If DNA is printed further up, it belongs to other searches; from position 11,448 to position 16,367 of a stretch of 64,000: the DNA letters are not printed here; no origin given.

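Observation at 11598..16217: Giant (1539 aa) all-coiled-coil protein next to frr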

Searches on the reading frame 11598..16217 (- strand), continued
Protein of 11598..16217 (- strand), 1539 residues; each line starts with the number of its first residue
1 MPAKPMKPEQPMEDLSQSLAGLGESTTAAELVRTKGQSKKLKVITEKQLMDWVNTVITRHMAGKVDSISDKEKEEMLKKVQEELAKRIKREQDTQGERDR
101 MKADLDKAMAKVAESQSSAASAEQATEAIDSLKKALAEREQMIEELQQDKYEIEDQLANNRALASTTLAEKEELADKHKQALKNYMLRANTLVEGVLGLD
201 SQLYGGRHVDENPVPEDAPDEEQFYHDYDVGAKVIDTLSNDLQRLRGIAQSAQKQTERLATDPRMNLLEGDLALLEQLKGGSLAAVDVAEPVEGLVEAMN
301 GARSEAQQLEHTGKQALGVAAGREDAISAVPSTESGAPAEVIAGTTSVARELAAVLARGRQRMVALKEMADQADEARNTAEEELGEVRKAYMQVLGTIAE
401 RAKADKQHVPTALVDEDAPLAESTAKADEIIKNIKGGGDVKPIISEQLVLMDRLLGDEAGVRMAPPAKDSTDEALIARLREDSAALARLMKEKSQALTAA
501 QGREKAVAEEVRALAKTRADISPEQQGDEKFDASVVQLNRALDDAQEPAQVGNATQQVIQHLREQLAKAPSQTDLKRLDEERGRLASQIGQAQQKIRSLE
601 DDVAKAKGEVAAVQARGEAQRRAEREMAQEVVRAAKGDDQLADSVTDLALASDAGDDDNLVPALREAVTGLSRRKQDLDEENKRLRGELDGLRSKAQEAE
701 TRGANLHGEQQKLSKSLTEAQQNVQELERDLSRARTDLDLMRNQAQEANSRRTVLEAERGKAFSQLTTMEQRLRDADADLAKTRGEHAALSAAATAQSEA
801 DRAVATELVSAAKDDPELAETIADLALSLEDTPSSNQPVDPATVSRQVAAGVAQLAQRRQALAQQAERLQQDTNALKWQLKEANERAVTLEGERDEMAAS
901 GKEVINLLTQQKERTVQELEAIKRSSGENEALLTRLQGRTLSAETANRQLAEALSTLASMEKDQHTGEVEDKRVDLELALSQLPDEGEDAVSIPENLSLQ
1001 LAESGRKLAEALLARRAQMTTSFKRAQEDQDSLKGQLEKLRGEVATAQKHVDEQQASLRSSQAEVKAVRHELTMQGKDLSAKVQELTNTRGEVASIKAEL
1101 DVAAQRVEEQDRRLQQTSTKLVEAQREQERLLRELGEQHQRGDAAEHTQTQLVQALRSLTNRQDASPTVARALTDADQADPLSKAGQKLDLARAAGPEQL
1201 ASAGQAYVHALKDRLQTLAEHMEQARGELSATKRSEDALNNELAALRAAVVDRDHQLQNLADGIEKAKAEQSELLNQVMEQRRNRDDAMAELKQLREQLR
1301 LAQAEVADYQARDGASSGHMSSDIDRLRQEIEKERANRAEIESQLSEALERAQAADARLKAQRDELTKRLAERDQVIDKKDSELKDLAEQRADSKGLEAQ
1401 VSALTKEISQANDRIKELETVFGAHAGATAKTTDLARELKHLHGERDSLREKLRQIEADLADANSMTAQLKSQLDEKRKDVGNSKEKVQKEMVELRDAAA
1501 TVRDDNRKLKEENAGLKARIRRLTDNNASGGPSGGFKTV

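Call 48: find_encoding_contigs(protein=P0075, flank=8000, max_places=1)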
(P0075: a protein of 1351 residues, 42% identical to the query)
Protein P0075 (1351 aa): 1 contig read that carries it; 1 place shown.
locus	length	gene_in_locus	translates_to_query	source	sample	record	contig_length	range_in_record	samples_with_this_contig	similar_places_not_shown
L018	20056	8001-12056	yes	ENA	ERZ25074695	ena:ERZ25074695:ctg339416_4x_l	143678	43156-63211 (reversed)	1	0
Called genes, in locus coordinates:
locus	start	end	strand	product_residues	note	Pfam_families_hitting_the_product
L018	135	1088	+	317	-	PF03255:ACCA, PF01039:Carboxyl_trans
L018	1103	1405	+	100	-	PF00543:P-II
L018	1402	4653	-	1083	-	PF25596:CPSase_L_D1, PF02786:CPSase_L_D2, PF02787:CPSase_L_D3, PF25596:CPSase_L_D1, PF02786:CPSase_L_D2, PF02222:ATP-grasp, PF07478:Dala_Dala_lig_C, PF02142:MGS, +4 more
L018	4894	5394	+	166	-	PF00578:AhpC-TSA, PF08534:Redoxin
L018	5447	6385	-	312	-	PF20582:UPF0758_N, PF04002:RadC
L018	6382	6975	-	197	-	-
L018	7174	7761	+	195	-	PF00578:AhpC-TSA, PF08534:Redoxin, PF10417:1-cysPrx_C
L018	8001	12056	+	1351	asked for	-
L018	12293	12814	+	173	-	PF03975:CheD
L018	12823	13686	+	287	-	PF08668:HDOD, PF01966:HD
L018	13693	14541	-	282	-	-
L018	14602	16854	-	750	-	-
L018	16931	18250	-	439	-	PF04773:FecR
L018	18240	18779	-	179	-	PF04542:Sigma70_r2, PF08281:Sigma70_r4_2, PF04545:Sigma70_r4 (weak)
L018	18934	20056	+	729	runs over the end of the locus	-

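Call 49: find_encoding_contigs(protein=P0043, flank=8000, max_places=1)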
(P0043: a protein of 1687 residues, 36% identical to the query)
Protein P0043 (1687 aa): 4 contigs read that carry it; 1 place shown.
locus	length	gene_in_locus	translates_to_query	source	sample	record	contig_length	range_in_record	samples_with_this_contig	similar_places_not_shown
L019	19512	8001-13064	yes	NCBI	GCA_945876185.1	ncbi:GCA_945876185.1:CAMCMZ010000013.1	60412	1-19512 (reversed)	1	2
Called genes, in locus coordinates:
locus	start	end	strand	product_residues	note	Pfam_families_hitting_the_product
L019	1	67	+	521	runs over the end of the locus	-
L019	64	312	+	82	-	-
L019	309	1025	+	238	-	PF04255:DUF433, PF09485:CRISPR_Cse2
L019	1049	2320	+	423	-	PF09344:Cas_CT1975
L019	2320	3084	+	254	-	PF09704:Cas_Cas5d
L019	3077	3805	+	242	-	PF08798:CRISPR_assoc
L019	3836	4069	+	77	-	-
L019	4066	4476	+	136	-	PF01850:PIN (weak)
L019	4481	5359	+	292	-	PF01867:Cas_Cas1 (weak)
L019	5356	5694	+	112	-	PF09707:Cas_Cas2CT1978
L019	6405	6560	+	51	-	-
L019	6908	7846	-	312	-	PF00589:Phage_integrase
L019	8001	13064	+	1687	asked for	-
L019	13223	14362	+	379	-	-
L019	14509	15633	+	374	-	-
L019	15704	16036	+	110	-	-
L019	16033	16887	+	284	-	PF08668:HDOD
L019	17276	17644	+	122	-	-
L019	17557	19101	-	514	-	PF01595:CNNM, PF00571:CBS (weak), PF00359:PTS_EIIA_2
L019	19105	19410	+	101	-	-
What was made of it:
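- CheD plus an HDOD protein lie directly downstream in L018, and an HDOD protein lies downstream in L019 (calls 48, 49).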

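Call 52: predict_structure(alignment_id=A3)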
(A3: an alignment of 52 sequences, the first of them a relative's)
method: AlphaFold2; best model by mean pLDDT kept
length: 1005 residues; sequences in the alignment: 52
mean_pLDDT: 72.7   pTM: 0.27
mean pLDDT of the five models: 72.7, 70.7, 70.1, 68.5, 68.4
residues with pLDDT >= 90: 43; 70-90: 678; 50-70: 144; < 50: 140
segments of 3 or more residues with pLDDT < 50: 4-6, 13-23, 25-29, 31-39, 59-62, 113-115, 246-254, 266-271, 420-428, 503-518, 524-530, 634-646, 793-802, 903-925, 1003-1005
pLDDT, mean of each block of 10 residues (from residue 1): 47 44 48 44 73 56 62 78 82 85 78 61 82 85 82 76 72 71 57 73 80 79 81 76 49 49 48 70 90 88 83 85 85 88 83 83 85 89 88 90 89 77 45 71 67 66 79 82 87 79 41 44 45 61 66 79 88 87 91 88 90 86 83 48 47 80 80 83 75 79 80 78 72 75 79 78 81 83 74 43 62 81 80 79 83 87 83 78 80 70 43 38 51 72 75 73 74 76 76 70 49
secondary structure, 60 per line:
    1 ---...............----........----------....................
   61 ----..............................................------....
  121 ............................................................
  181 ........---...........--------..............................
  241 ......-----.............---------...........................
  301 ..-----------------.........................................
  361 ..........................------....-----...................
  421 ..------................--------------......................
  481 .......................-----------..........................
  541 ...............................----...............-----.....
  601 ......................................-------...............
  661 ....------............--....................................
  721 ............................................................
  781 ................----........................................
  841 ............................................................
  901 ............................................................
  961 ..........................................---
elements in order (helices of 4 or more, strands of 3 or more residues): H4-18 H23-30 H41-60 H65-110 H117-188 H192-202 H211-246 H252-264 H274-302 H320-386 H393-396 H402-422 H429-444 H459-503 H515-571 H576-590 H596-638 H646-664 H671-682 H685-796 H801-1002

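Call 59: find_encoding_contigs(protein=P0029, flank=8000, max_places=1)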
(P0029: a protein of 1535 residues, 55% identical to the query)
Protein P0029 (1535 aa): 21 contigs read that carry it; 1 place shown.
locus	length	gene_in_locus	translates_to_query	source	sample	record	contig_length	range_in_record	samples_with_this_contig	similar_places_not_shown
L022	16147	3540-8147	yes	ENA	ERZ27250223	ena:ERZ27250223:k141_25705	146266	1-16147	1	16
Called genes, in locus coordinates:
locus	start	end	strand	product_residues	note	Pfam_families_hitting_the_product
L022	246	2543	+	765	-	-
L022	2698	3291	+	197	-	PF00578:AhpC-TSA, PF08534:Redoxin, PF10417:1-cysPrx_C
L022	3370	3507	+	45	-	-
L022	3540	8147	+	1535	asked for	-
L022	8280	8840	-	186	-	PF01765:RRF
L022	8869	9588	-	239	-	PF00696:AA_kinase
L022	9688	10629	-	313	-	PF08666:SAF (faint), PF13144:ChapFlgA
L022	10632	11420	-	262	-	PF00460:Flg_bb_rod, PF22692:LlgE_F_G_D1, PF06429:Flg_bbr_C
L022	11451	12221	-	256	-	PF22692:LlgE_F_G_D1, PF06429:Flg_bbr_C (weak)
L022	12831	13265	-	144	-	-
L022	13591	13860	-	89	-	-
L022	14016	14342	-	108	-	-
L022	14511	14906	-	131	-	PF00380:Ribosomal_S9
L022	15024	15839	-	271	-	-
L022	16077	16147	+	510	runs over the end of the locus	PF00370:FGGY_N, PF02782:FGGY_C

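Call 60: find_encoding_contigs(protein=P0055, flank=8000, max_places=1)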
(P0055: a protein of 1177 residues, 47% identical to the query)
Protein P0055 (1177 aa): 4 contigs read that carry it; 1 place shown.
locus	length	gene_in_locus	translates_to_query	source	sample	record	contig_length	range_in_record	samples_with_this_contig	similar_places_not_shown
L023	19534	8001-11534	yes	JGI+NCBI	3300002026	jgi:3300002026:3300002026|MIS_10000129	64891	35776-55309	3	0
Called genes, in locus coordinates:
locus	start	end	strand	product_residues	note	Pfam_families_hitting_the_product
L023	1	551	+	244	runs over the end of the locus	PF00005:ABC_tran, PF13304:AAA_21 (faint)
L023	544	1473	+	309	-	PF00950:ABC-3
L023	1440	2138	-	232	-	PF21537:DUF1980_C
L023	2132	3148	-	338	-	PF03773:ArsP_1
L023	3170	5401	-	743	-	PF03971:IDH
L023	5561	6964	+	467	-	PF07228:SpoIIE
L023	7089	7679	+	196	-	PF00578:AhpC-TSA, PF08534:Redoxin, PF10417:1-cysPrx_C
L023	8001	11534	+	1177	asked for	-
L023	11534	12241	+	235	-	PF00596:Aldolase_II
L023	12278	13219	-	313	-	PF13646:HEAT_2 (weak)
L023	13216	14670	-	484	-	PF23981:DUF7305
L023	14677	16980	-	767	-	PF05345:He_PIG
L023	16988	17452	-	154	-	-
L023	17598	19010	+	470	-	PF00072:Response_reg, PF00158:Sigma54_activat, PF14532:Sigma54_activ_2, PF25601:AAA_lid_14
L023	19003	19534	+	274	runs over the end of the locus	PF02518:HATPase_c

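Call 61: find_encoding_contigs(protein=P0068, flank=8000, max_places=1)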
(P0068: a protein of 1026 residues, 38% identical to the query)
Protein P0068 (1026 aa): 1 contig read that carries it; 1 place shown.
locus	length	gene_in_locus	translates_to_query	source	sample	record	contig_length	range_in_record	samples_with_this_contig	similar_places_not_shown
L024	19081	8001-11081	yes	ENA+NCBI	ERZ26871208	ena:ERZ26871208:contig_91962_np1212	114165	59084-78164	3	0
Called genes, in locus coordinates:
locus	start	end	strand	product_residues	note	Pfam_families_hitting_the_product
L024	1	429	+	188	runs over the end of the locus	-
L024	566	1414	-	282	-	PF02675:AdoMet_dc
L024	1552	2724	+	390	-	PF01264:Chorismate_synt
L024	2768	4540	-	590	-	PF03460:NIR_SIR_ferr, PF01077:NIR_SIR, PF03460:NIR_SIR_ferr, PF01077:NIR_SIR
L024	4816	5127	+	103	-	-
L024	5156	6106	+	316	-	PF00180:Iso_dh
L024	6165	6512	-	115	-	-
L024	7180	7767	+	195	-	PF00578:AhpC-TSA, PF08534:Redoxin, PF10417:1-cysPrx_C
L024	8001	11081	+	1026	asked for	-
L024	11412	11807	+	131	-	-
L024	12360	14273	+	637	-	PF24161:CCDC39 (faint)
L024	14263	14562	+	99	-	-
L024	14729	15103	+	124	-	PF10473:CENP-F_leu_zip (faint)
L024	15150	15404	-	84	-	PF01765:RRF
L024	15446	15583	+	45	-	-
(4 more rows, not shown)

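Call 66: fold_search(model_id=the predicted structure, library=pdb)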
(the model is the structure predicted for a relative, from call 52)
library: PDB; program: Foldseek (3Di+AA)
matches with E <= 10: 269; with E <= 0.001: 0
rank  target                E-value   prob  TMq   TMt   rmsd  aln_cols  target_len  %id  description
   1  4l3i_B                7.0e-01  0.10  0.07  0.15  64.4       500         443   13  Structure of the microtubule associated protein PRC1 (Protein Regulator of Cytokinesis 1) (released 2013-07-17)
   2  8i7r_F9               1.0e+00  0.96  0.09  0.47   7.0       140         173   17  In situ structure of axonemal doublet microtubules in mouse sperm with 48-nm repeat (released 2023-10-11)
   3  1y1u_A                1.1e+00  0.35  0.08  0.14  30.4       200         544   14  Structure of unphosphorylated STAT5a (released 2005-10-04)
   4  9fqr_C5               1.1e+00  0.97  0.10  0.52   5.3       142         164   18  96-nm repeat of axonemal doublet microtubules from bovine sperm (released 2025-03-26)
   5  9fqr_F0               1.5e+00  0.93  0.10  0.46   6.7       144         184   20  96-nm repeat of axonemal doublet microtubules from bovine sperm (released 2025-03-26)
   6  2uxx_A                1.5e+00  0.87  0.09  0.14  12.9       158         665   14  Human LSD1 Histone Demethylase-CoREST in complex with an FAD- tranylcypromine adduct (released 2007-08-21)
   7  5wkq_A                1.5e+00  0.90  0.10  0.56  10.0       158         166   18  2.10 A resolution structure of IpaB (residues 74-242) from Shigella flexneri (released 2018-05-16)
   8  8iyj_A2               1.5e+00  0.13  0.08  0.18  63.9       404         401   13  Cryo-EM structure of the 48-nm repeat doublet microtubule from mouse sperm (released 2023-07-05)
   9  6yvv_A                1.6e+00  0.38  0.10  0.18  10.2       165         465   15  Condensin complex from S.cerevisiae ATP-free apo bridged state (released 2020-07-15)
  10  8snb_1H               1.7e+00  0.23  0.12  0.25  58.0       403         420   14  atomic model of sea urchin sperm doublet microtubule (48-nm periodicity) (released 2023-06-28)
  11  7abk                  1.7e+00  0.20  0.09  0.31  15.5       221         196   15  Helical structure of PspA (released 2021-08-04)
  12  9ijj_d                1.7e+00  0.16  0.09  0.14  18.9       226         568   15  In situ structure of the central apparatus in mouse sperm axoneme. (released 2025-06-04)
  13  8otz_EA               1.7e+00  0.09  0.08  0.16  63.6       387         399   13  48-nm repeat of the native axonemal doublet microtubule from bovine sperm (released 2023-11-22)
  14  8iyj_T5               1.9e+00  0.93  0.08  0.59   6.5       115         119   20  Cryo-EM structure of the 48-nm repeat doublet microtubule from mouse sperm (released 2023-07-05)
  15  3u0c_A                1.9e+00  0.84  0.11  0.59   8.7       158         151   17  Crystal structure of N-terminal region of Type III Secretion First Translocator IpaB (residues 74-224) (released 2012-02-15)
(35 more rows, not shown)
